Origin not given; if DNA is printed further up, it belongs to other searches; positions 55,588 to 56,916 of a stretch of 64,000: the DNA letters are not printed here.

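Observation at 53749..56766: NicD/NicX-like 2,5-dihydroxypyridine ring-opening module behind a permease and an ACAD-fold flavoenzyme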

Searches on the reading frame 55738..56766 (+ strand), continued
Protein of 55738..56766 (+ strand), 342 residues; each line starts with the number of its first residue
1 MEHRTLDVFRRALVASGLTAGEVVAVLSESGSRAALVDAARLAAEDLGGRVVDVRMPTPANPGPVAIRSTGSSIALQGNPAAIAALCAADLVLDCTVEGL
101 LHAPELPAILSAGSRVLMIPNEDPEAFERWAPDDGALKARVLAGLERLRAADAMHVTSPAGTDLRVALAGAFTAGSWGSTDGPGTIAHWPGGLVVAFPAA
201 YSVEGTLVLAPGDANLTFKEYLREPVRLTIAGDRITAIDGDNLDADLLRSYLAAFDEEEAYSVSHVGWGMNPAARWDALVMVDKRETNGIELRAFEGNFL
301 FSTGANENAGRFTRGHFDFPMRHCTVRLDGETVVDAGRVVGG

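Call 39: find_encoding_contigs(protein=P0069, flank=10000, max_places=2)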
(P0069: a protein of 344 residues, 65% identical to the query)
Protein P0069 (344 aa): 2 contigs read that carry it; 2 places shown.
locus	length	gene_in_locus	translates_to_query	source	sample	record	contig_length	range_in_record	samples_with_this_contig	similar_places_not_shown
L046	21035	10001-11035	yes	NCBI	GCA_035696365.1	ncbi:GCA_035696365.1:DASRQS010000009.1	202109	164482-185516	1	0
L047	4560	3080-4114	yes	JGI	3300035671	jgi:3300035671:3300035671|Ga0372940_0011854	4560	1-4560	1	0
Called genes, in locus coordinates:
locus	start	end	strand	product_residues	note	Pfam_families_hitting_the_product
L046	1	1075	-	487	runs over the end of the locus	PF07690:MFS_1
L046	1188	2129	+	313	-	PF00561:Abhydrolase_1, PF12146:Hydrolase_4, PF12697:Abhydrolase_6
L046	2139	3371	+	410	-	PF00067:p450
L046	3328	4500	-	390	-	PF09594:GT87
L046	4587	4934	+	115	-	PF12680:SnoaL_2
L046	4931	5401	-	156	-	-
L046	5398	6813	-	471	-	PF07690:MFS_1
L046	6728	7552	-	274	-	PF00795:CN_hydrolase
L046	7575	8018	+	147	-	PF20341:DUF6636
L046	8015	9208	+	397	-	PF02771:Acyl-CoA_dh_N, PF02770:Acyl-CoA_dh_M, PF00441:Acyl-CoA_dh_1, PF08028:Acyl-CoA_dh_2 (weak)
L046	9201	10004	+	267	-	PF00561:Abhydrolase_1, PF12146:Hydrolase_4, PF12697:Abhydrolase_6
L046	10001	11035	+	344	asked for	PF26233:NicX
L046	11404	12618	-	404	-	PF09594:GT87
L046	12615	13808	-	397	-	PF09594:GT87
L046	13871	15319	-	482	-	PF00083:Sugar_tr, PF12832:MFS_1_like (faint), PF07690:MFS_1, PF00083:Sugar_tr, PF07690:MFS_1, PF13347:MFS_2 (weak)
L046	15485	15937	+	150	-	PF00376:MerR, PF13411:MerR_1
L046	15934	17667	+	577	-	PF00083:Sugar_tr (faint), PF07690:MFS_1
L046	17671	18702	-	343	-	PF13298:LigD_N, PF01068:DNA_ligase_A_M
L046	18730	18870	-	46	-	-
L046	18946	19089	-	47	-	-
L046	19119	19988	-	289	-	PF03631:Virul_fac_BrkB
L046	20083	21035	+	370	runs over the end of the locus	PF01408:GFO_IDH_MocA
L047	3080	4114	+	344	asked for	PF26233:NicX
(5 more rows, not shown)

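Call 41: find_encoding_contigs(protein=P0092, flank=10000, max_places=1)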
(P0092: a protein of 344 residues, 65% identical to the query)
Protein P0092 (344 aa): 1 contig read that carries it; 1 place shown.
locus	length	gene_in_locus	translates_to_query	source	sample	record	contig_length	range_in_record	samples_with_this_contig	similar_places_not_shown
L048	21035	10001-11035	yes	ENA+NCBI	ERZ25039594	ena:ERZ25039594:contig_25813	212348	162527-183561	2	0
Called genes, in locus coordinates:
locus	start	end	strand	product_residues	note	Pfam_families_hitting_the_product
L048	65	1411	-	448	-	PF07690:MFS_1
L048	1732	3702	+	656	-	PF00561:Abhydrolase_1, PF12146:Hydrolase_4 (weak), PF12697:Abhydrolase_6, PF00067:p450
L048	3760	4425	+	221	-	-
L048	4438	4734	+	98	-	-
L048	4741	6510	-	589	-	PF07690:MFS_1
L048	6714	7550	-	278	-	PF00795:CN_hydrolase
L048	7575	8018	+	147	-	PF20341:DUF6636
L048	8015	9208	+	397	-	PF02771:Acyl-CoA_dh_N, PF02770:Acyl-CoA_dh_M, PF00441:Acyl-CoA_dh_1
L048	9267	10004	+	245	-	PF00561:Abhydrolase_1, PF12697:Abhydrolase_6, PF12146:Hydrolase_4, PF00756:Esterase (weak), PF00561:Abhydrolase_1 (weak)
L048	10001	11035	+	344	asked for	PF26233:NicX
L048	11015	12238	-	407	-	PF09594:GT87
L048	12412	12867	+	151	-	PF00376:MerR, PF13411:MerR_1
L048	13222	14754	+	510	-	PF07690:MFS_1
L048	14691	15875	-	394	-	PF13298:LigD_N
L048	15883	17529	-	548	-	PF02735:Ku, PF14378:PAP2_3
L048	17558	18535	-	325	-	PF03631:Virul_fac_BrkB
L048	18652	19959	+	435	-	PF00144:Beta-lactamase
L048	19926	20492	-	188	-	PF13302:Acetyltransf_3, PF00583:Acetyltransf_1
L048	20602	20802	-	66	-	PF01263:Aldose_epim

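Call 42: find_encoding_contigs(protein=P0065, flank=10000, max_places=1)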
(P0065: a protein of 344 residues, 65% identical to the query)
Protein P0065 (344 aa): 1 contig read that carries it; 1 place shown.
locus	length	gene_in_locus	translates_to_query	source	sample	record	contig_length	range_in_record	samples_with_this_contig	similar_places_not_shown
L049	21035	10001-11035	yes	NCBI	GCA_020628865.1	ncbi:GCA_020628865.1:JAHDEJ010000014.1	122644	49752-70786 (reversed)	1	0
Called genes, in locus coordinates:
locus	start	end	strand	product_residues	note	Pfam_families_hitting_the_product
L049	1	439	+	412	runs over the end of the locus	PF00067:p450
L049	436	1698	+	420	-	-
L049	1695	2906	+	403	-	PF02771:Acyl-CoA_dh_N, PF02770:Acyl-CoA_dh_M, PF00441:Acyl-CoA_dh_1, PF08028:Acyl-CoA_dh_2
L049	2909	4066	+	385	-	PF02515:CoA_transf_3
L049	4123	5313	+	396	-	PF00083:Sugar_tr, PF07690:MFS_1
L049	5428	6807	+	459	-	PF00753:Lactamase_B, PF00581:Rhodanese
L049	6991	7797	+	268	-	PF07848:PaaX, PF20803:PaaX_M, PF08223:PaaX_C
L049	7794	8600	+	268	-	PF02230:Abhydrolase_2 (faint), PF00561:Abhydrolase_1, PF12146:Hydrolase_4, PF12697:Abhydrolase_6, PF08386:Abhydrolase_4 (faint)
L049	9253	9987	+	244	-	PF02770:Acyl-CoA_dh_M, PF00441:Acyl-CoA_dh_1, PF08028:Acyl-CoA_dh_2 (weak)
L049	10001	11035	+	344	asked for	PF26233:NicX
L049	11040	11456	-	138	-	-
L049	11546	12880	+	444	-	PF00120:Gln-synt_C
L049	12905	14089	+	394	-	PF00067:p450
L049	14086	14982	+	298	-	PF20434:BD-FAE, PF07859:Abhydrolase_3, PF12697:Abhydrolase_6 (faint)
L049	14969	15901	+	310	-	PF03301:Trp_dioxygenase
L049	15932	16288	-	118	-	PF02900:LigB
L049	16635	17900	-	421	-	PF00067:p450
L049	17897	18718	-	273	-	PF06314:ADC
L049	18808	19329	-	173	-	PF22381:Staph_reg_Sar_Rot, PF12802:MarR_2 (weak), PF01047:MarR, PF13463:HTH_27 (weak), PF13601:HTH_34 (weak)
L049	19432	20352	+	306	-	PF01557:FAA_hydrolase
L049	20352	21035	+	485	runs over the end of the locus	PF00171:Aldedh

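Call 43: find_encoding_contigs(protein=P0081, flank=10000, max_places=1)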
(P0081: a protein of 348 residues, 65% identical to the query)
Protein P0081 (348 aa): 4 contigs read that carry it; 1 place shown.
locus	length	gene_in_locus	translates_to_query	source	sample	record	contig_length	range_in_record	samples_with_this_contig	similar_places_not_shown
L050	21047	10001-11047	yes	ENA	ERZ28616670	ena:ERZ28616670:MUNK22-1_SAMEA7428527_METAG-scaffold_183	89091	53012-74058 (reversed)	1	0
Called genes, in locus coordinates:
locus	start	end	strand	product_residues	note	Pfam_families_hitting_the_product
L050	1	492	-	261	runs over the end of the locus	PF00378:ECH_1, PF16113:ECH_2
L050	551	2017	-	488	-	-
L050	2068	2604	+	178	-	PF00132:Hexapep, PF25087:GMPPB_C (faint), PF25084:LbH_EIF2B (weak)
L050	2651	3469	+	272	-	PF06325:PrmA, PF05175:MTS, PF13489:Methyltransf_23 (weak), PF08241:Methyltransf_11 (weak), PF08242:Methyltransf_12 (weak), PF13649:Methyltransf_25, PF13847:Methyltransf_31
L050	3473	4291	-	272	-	PF00378:ECH_1, PF16113:ECH_2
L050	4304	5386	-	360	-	-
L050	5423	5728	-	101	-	PF02467:Whib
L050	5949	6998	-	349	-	PF01212:Beta_elim_lyase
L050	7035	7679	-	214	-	PF00440:TetR_N, PF02909:TetR_C_1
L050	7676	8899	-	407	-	PF02771:Acyl-CoA_dh_N, PF02770:Acyl-CoA_dh_M, PF00441:Acyl-CoA_dh_1, PF08028:Acyl-CoA_dh_2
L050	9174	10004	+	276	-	PF00561:Abhydrolase_1, PF12146:Hydrolase_4, PF12697:Abhydrolase_6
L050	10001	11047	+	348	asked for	PF26233:NicX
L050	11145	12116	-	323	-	PF02668:TauD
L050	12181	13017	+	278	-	PF01418:HTH_6, PF01380:SIS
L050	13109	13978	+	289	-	PF00296:Bac_luciferase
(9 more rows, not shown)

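Call 46: search_protein_families(library=pfam, proteins=[L031:5791-6870:-, L031:7002-7577:+, L031:7574-9820:+, L031:13001-15181:+, L031:15091-16683:+, L031:16442-17887:+, L034:6088-6909:+, L034:6899-7705:+, L034:7727-8680:+, L034:11016-12701:+])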
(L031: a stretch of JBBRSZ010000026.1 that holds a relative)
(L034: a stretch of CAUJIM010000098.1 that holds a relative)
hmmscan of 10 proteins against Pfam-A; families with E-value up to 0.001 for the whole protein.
L031:5791-6870:- (359 aa): 2 families
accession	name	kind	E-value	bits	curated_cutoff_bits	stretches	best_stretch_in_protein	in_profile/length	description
PF03462.23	PCRF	-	6.7e-56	189.6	24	1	26-214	3-194/194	PCRF domain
PF00472.26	RF-1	-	5.3e-43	146.1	35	1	223-331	2-116/116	RF-1 domain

L031:7002-7577:+ (191 aa): 3 families
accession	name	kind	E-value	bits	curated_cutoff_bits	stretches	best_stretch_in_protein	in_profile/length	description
PF01799.25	Fer2_2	-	1.7e-30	105.4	30.3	1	80-152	1-75/75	[2Fe-2S] binding domain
PF00111.32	Fer2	-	5e-07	30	21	1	14-66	3-55/77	2Fe-2S iron-sulfur cluster binding domain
PF13085.11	Fer2_3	-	1.3e-06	28.8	27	1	45-86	51-91/107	2Fe-2S iron-sulfur cluster binding domain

L031:7574-9820:+ (748 aa): 2 families
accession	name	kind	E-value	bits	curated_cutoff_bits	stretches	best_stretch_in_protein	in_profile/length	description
PF20256.3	MoCoBD_2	-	4.5e-30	105.6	27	2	618-700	201-283/283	Molybdopterin cofactor-binding domain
PF02738.23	MoCoBD_1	-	8.8e-26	90.9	27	1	340-579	14-241/244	Molybdopterin cofactor-binding domain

L031:13001-15181:+ (726 aa): 1 family
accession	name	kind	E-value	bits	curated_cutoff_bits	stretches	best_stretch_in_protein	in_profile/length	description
PF10136.14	SpecificRecomb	-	1e-186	622.5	24.6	1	66-703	3-639/639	Site-specific recombinase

L031:15091-16683:+ (530 aa): 2 families
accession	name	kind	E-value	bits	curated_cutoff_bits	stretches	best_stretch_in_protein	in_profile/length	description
PF00501.34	AMP-binding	-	4.2e-74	250.1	29.9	1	41-392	3-384/384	AMP-binding enzyme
PF13193.12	AMP-binding_C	-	4.4e-17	63.2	24.5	1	440-515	1-76/76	AMP-binding enzyme C-terminal domain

L031:16442-17887:+ (481 aa): 3 families
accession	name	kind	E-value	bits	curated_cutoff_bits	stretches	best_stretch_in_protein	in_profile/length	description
PF13458.12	Peripla_BP_6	-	2.3e-42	146.3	31.7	1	122-461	1-330/343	Periplasmic binding protein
PF01094.35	ANF_receptor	-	9.8e-13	48.3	25.4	1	153-315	20-183/353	Receptor family ligand binding region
PF13433.12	Peripla_BP_5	-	2e-06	27.6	27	1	123-319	1-198/363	Periplasmic binding protein domain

L034:6088-6909:+ (273 aa): 1 family
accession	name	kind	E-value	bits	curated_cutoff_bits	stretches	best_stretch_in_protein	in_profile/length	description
PF01790.23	LGT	-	2e-81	273.3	24.9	1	9-263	1-240/240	Prolipoprotein diacylglyceryl transferase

L034:6899-7705:+ (268 aa): 2 families
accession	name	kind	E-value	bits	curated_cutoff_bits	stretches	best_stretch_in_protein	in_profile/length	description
PF00378.25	ECH_1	-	9.6e-37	127.1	27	1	12-268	3-248/251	Enoyl-CoA hydratase/isomerase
PF16113.10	ECH_2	-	2.9e-21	76.8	27.2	1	17-229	3-211/335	Enoyl-CoA hydratase/isomerase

L034:7727-8680:+ (317 aa): 2 families
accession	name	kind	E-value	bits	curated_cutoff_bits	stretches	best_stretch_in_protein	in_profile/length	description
PF03466.25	LysR_substrate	-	5.8e-32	111.2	28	1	105-304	3-198/209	LysR substrate binding domain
PF00126.33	HTH_1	-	2.6e-17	62.9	26.6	1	26-77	7-58/60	Bacterial regulatory helix-turn-helix protein, lysR family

L034:11016-12701:+ (561 aa): 2 families
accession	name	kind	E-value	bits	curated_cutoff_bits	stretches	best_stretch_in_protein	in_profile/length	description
PF01494.25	FAD_binding_3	-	5.6e-73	246.6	22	1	18-381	1-346/349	FAD binding domain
PF21274.3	Rng_hyd_C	-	5.8e-13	49.5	27.5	1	463-558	3-103/107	Aromatic-ring hydroxylase, C-terminal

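Call 60: search_protein_representatives(protein=window:55738-56766:+)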
Query: 342 residues. Proteins with E-value up to 0.001 (for the whole library): 1540; up to 1e-10: 729; up to 1e-30: 184. The best 150 are listed.
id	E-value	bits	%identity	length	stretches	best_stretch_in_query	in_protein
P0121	1.3e-103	363.3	60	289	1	56-340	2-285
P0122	1.5e-99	349.9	51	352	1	2-338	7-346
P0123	1.5e-84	300.6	59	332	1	82-314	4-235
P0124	1.7e-82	293.8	46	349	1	3-340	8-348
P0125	1.9e-82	293.7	62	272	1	45-311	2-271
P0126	1.7e-78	280.7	47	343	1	2-337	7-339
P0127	2.7e-78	280.0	64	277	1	147-340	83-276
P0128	2.0e-74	267.3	41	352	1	5-339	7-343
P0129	4.1e-73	263.0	44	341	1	7-339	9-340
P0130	5.9e-73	262.5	53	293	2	156-334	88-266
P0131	1.0e-71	258.4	67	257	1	154-327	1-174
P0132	1.5e-71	257.9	53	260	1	91-334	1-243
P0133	4.8e-71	256.2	58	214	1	134-337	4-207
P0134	1.3e-69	251.5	46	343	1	19-337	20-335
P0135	2.6e-69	250.5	51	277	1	54-340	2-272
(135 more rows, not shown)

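Call 64: search_dna_similar(query=window:55738-56766:+, collection=plasmids, mode=protein, max_rows=25)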
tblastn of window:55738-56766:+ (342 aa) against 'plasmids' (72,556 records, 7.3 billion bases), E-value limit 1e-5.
Records with a match: 212; places in all: 227; records where one place covers at least 80% of the query: 195.
Best place of each record, by identity: <60% 212.
By first word of the organism name: Rhizobium 61; Pseudosulfitobacter 39; Azospirillum 10; Pantoea 9; Roseomonas 9; Burkholderia 9; Caballeronia 7; Paraburkholderia 7; Paracoccus 6; Variovorax 5; and 28 more.
By predicted mobility (MOB-suite, as given by PLSDB): non-mobilizable 151; conjugative 51; mobilizable 10.
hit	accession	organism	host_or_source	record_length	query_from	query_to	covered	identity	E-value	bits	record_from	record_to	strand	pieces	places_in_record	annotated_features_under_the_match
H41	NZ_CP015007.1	Aminobacter aminovorans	cell culture,soil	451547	1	341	100%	49.4%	1e-84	286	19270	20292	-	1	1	peptidase M29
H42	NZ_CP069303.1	Shinella sp. PSBB067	monoisolate,Minnesota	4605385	1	341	100%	49.3%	6e-89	298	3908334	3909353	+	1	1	none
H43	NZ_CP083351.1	Ensifer adhaerens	cell culture,The sample was isolated ...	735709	1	341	100%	49.3%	3e-88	296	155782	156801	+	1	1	peptidase M29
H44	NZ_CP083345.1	Ensifer adhaerens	cell culture,soil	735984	1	341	100%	49.3%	3e-88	296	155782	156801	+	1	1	peptidase M29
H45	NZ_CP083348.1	Ensifer adhaerens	cell culture,soil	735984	1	341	100%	49.3%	3e-88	296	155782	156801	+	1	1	peptidase M29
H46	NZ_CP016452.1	Sinorhizobium sp. RAC02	Microbial isolate,Algal phycosphere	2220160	1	341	100%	48.7%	2e-87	294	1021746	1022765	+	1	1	none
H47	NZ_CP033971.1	Cupriavidus pauculus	Homo sapiens,clinical isolate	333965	9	342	98%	44.4%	2e-58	210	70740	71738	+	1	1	2,5-dihydroxypyridine 5,6-dioxygenase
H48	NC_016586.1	Azospirillum lipoferum 4B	-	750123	1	340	99%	42.6%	5e-54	197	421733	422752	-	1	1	2,5-dihydroxypyridine 5,6-dioxygenase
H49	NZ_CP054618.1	Azospirillum oryzae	cell culture,soil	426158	7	340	98%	42.9%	1e-53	196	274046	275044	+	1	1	2,5-dihydroxypyridine 5,6-dioxygenase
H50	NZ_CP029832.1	Azospirillum ramasamyi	single cell,Cow dung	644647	7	340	98%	42.3%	2e-53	196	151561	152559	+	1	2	2,5-dihydroxypyridine 5,6-dioxygenase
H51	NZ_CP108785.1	Embleya sp. NBC_00888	-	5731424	6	339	98%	41.2%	2e-48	181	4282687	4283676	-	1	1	none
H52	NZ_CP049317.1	Caballeronia sp. SBC2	whole organism,soil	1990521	2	340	99%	40.1%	7e-54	197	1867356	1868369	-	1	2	none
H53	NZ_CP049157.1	Caballeronia sp. SBC1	whole organism,soil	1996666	2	340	99%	40.1%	7e-54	197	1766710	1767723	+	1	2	none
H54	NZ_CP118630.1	Pantoea dispersa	Pure isolate,soil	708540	7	341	98%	40.1%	3e-50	186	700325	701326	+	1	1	2,5-dihydroxypyridine 5,6-dioxygenase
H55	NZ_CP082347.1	Pantoea dispersa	water,drinking water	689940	7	341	98%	40.1%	5e-50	186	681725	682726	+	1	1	2,5-dihydroxypyridine 5,6-dioxygenase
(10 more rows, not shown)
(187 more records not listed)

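Call 65: get_annotated_region(hit=H41, flank=10000)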
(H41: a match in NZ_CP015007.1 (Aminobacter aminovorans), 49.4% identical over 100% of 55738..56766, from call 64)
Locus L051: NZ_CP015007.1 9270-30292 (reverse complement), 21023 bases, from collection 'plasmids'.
description: Aminobacter aminovorans strain KCTC 2477 plasmid pAA02, complete sequence
organism: Aminobacter aminovorans (NCBI taxid 83263)
taxonomy: Bacteria; Pseudomonadota; Alphaproteobacteria; Hyphomicrobiales; Phyllobacteriaceae; Aminobacter; Aminobacter aminovorans
host: -; source: cell culture,soil; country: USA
typing (MOB-suite, as given by PLSDB): non-mobilizable; mating-pair formation MPF_T
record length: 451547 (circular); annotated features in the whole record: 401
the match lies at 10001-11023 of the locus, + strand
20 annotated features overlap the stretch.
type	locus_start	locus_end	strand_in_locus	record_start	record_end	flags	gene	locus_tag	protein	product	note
CDS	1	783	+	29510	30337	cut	-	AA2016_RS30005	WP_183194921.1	DUF6537 domain-containing protein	-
CDS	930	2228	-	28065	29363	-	-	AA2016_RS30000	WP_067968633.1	FAD-binding oxidoreductase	-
CDS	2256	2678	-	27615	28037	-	-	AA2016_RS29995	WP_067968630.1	Rid family hydrolase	-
CDS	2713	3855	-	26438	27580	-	-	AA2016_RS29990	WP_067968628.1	tyramine oxidase subunit B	-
CDS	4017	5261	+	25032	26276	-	-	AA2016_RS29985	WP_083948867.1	AraC family transcriptional regulator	-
CDS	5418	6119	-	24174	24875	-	-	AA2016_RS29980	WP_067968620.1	FCD domain-containing protein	-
CDS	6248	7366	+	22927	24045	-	-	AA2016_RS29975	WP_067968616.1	cupin domain-containing protein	-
CDS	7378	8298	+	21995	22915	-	-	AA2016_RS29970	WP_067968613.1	fumarylacetoacetate hydrolase family protein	-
CDS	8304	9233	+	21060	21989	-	-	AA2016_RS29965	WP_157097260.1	carbon-nitrogen hydrolase family protein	-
CDS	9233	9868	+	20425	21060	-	-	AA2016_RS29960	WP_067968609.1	flavin reductase family protein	-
CDS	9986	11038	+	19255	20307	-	-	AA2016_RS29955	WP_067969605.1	peptidase M29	-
CDS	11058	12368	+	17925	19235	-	-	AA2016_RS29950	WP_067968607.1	acyl-CoA dehydrogenase family protein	-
CDS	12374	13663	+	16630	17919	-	-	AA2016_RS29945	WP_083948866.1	alpha/beta fold hydrolase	-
CDS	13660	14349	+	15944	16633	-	-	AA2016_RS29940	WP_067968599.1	TetR/AcrR family transcriptional regulator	-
CDS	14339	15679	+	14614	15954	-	-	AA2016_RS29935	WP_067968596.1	glutamine synthetase family protein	GO:0006542 - glutamine biosynthetic process [Evidence IEA]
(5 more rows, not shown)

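Call 66: get_annotated_region(hit=H46, flank=10000)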
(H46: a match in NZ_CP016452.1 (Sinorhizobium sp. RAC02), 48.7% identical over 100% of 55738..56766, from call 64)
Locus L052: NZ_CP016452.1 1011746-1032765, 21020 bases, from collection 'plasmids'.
description: Sinorhizobium sp. RAC02 plasmid pBSY16_1, complete sequence
organism: Sinorhizobium sp. RAC02 (NCBI taxid 1842534)
taxonomy: Bacteria; Pseudomonadota; Alphaproteobacteria; Hyphomicrobiales; Rhizobiaceae; Sinorhizobium; Sinorhizobium sp. RAC02
host: -; source: Microbial isolate,Algal phycosphere; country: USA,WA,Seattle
typing (MOB-suite, as given by PLSDB): non-mobilizable
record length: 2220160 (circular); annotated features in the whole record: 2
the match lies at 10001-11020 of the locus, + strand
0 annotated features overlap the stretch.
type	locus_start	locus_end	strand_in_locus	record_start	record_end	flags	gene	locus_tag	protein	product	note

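Call 67: get_annotated_region(hit=H51, flank=10000)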
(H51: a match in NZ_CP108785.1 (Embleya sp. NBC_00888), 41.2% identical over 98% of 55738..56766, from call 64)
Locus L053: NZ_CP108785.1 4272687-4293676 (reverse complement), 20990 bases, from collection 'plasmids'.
description: Embleya sp. NBC_00888 plasmid unnamed1, complete sequence
organism: Embleya sp. NBC_00888 (NCBI taxid 2975960)
taxonomy: Bacteria; Actinomycetota; Actinomycetes; Kitasatosporales; Streptomycetaceae; Embleya; Embleya sp. NBC 00888
host: -; source: -; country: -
typing (MOB-suite, as given by PLSDB): mobilizable; relaxase MOBP
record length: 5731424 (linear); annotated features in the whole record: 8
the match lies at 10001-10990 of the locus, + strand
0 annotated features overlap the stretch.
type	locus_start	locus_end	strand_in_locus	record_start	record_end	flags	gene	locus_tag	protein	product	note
